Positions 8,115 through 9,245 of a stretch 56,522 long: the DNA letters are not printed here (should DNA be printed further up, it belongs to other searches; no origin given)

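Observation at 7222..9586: Glycine-cleavage P-protein genes gcvPA and gcvPB are split by an insertion of two tandem paralogs with duplicated ExbD/TolR-like domains plus a small permease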

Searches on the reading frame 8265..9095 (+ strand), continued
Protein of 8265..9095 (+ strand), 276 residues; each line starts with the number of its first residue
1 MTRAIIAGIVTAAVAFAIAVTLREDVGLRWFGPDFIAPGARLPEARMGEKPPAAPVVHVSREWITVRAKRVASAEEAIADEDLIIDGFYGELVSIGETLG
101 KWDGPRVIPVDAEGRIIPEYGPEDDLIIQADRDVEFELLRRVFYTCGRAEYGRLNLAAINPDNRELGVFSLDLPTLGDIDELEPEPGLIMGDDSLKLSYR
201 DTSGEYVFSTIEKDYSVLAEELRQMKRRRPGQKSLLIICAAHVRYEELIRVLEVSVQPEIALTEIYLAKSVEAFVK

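Call 38: search_protein_families(library=pfam, proteins=[L017:2-1042:+, L017:2007-2261:+, L018:2-193:+, P0135, P0143, P0142, P0144, P0189, P0194, P0157], max_evalue=0.01)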
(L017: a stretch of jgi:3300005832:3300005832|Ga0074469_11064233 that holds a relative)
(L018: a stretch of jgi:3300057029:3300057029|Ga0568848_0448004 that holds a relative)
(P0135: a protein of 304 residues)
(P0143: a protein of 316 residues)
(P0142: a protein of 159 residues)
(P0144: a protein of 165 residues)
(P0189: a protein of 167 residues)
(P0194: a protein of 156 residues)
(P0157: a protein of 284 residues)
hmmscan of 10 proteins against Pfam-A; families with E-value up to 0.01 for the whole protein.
L017:2-1042:+ (346 aa): 1 family
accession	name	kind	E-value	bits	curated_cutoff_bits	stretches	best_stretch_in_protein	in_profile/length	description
PF02347.22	GDC-P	-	1.3e-89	301.5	26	1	1-342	107-428/429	Glycine cleavage system P-protein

L017:2007-2261:+ (85 aa): 1 family
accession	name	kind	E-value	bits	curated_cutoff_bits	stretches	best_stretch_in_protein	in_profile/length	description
PF03773.19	ArsP_1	-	4.1e-06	26.6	32.3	1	33-84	8-59/294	Predicted permease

L018:2-193:+ (63 aa): 0 families

P0135 (304 aa): 1 family
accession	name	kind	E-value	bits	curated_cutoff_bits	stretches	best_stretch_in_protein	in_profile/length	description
PF02472.21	ExbD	-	1.1e-14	55.1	25.4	2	29-174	3-125/128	Biopolymer transport protein ExbD/TolR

P0143 (316 aa): 1 family
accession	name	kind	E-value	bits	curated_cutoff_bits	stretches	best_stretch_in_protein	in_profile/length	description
PF02472.21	ExbD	-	0.00089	19.8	25.4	0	201-297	53-116/128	Biopolymer transport protein ExbD/TolR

P0142 (159 aa): 1 family
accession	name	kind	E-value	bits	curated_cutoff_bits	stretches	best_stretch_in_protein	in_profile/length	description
PF02472.21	ExbD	-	1.1e-14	55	25.4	1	10-156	4-126/128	Biopolymer transport protein ExbD/TolR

P0144 (165 aa): 1 family
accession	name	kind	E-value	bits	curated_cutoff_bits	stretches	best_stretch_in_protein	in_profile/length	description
PF02472.21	ExbD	-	5.4e-12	46.3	25.4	1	20-160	7-124/128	Biopolymer transport protein ExbD/TolR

P0189 (167 aa): 1 family
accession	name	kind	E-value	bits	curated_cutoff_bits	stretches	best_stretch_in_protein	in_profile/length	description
PF02472.21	ExbD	-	4.1e-15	56.4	25.4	1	17-158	3-122/128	Biopolymer transport protein ExbD/TolR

P0194 (156 aa): 1 family
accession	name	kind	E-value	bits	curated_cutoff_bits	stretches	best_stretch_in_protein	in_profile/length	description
PF02472.21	ExbD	-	2.6e-19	70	25.4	1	17-153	3-124/128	Biopolymer transport protein ExbD/TolR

P0157 (284 aa): 1 family
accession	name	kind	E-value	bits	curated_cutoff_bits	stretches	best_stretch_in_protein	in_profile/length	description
PF02472.21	ExbD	-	1.1e-12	48.5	25.4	2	59-170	38-125/128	Biopolymer transport protein ExbD/TolR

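Call 55: find_encoding_contigs(protein=P0135, flank=6000, max_places=4)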
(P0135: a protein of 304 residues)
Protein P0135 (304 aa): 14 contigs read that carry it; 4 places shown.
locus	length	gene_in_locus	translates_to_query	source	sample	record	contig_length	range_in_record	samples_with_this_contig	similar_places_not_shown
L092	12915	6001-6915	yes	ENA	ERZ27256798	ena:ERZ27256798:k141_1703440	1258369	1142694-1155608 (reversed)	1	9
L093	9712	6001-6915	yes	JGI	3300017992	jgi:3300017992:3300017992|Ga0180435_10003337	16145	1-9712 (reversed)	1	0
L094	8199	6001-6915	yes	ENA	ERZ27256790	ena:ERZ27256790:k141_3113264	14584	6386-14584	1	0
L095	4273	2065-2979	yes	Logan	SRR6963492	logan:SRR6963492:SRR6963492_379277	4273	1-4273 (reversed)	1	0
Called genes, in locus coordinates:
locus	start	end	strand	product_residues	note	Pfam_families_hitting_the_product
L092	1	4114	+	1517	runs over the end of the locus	PF07719:TPR_2 (faint), PF13174:TPR_6 (faint), PF13424:TPR_12 (faint), PF13428:TPR_14 (faint), PF13432:TPR_16 (faint), PF00515:TPR_1 (faint), PF08531:Bac_rhamnosid_N (faint)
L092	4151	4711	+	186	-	-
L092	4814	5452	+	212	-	PF01618:MotA_ExbB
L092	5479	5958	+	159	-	PF02472:ExbD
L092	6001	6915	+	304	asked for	PF02472:ExbD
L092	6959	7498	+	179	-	PF02472:ExbD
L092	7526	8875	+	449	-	PF03544:TonB_C (weak)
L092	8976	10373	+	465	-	PF14237:GYF_2, PF03544:TonB_C (weak)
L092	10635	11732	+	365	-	PF00155:Aminotran_1_2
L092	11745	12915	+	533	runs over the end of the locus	-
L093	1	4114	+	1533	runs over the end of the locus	PF07719:TPR_2 (faint), PF13174:TPR_6 (faint), PF13424:TPR_12 (faint), PF13428:TPR_14 (faint), PF13432:TPR_16 (faint), PF00515:TPR_1 (faint), PF08531:Bac_rhamnosid_N (faint)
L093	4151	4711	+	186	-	-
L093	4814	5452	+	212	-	PF01618:MotA_ExbB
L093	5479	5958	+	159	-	PF02472:ExbD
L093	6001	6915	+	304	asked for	PF02472:ExbD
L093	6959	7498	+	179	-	PF02472:ExbD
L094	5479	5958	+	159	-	PF02472:ExbD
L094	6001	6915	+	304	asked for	PF02472:ExbD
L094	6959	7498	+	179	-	PF02472:ExbD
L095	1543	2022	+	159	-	PF02472:ExbD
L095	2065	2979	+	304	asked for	PF02472:ExbD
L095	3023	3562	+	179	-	PF02472:ExbD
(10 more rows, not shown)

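Call 56: search_protein_families(library=ncbifam, proteins=[window:8265-9095:+], max_evalue=0.01)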
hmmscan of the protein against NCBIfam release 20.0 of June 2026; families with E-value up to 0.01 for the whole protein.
window:8265-9095:+ (276 aa): 0 families

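Call 57: search_protein_families(library=padloc, proteins=[window:8265-9095:+], max_evalue=0.01)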
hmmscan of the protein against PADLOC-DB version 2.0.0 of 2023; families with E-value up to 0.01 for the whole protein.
window:8265-9095:+ (276 aa): 0 families

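Call 68: search_solved_structures(query=A3, max_evalue=1, show_alignments=2)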
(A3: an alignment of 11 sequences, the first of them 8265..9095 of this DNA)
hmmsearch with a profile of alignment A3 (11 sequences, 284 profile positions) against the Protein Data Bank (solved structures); distinct sequences matched with E-value up to 1: 6.
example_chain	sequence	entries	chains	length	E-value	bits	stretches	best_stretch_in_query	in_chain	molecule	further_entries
8pek_A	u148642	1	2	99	0.013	17.9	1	119-162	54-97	Biopolymer transport protein ExbD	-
7ajq_F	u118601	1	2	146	0.021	17.2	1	119-163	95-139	Biopolymer transport protein ExbD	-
8p9r_A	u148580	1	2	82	0.32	13.3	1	119-157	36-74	Biopolymer transport protein ExbD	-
8vgc_A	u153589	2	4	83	0.33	13.3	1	119-157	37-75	Biopolymer transport protein ExbD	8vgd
2pfu_A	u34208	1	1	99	0.41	13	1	119-157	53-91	Biopolymer transport exbD protein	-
6tyi_Y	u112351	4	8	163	0.98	11.8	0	119-157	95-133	Biopolymer transport protein ExbD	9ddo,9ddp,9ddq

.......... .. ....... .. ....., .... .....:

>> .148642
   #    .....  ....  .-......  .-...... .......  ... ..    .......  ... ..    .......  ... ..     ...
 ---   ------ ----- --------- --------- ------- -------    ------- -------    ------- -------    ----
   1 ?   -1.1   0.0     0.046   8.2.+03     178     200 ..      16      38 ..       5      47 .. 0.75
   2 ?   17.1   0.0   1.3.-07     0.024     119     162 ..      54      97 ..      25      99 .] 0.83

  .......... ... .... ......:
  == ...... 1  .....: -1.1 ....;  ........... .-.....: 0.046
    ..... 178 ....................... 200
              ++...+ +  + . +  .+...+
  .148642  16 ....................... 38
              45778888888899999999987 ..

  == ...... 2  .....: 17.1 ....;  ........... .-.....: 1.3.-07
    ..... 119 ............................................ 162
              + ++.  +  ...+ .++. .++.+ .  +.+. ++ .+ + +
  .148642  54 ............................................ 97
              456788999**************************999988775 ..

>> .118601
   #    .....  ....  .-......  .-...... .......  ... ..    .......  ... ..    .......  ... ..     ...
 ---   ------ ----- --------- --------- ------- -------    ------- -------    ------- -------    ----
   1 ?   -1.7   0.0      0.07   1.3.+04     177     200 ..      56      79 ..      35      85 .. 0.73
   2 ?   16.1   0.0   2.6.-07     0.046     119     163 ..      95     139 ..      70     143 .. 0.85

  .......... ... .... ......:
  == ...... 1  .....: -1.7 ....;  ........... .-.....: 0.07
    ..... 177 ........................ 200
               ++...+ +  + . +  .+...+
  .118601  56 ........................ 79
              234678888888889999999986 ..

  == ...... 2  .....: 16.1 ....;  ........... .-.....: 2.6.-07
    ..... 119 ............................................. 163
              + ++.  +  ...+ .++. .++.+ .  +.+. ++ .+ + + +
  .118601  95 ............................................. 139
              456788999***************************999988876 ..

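Call 72: find_related_loci(query=A3, collection=metagenome_contigs, flank=4000)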
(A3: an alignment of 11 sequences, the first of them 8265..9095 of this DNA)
Query A3 (276 aa) in metagenome_contigs; peptide patterns used: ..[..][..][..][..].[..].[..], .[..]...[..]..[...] (x = any residue, [..] = any of these).
46 stretches matched a pattern; 4 encode a relative of the query (tblastn E <= 1e-3); 4 distinct loci.
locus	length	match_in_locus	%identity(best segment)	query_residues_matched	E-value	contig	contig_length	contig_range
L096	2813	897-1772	46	1-268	1e-72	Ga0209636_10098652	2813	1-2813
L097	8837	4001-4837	44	13-267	2e-67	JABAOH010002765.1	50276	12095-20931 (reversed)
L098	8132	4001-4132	43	130-173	8e-7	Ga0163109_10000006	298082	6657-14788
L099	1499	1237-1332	47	130-161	2e-6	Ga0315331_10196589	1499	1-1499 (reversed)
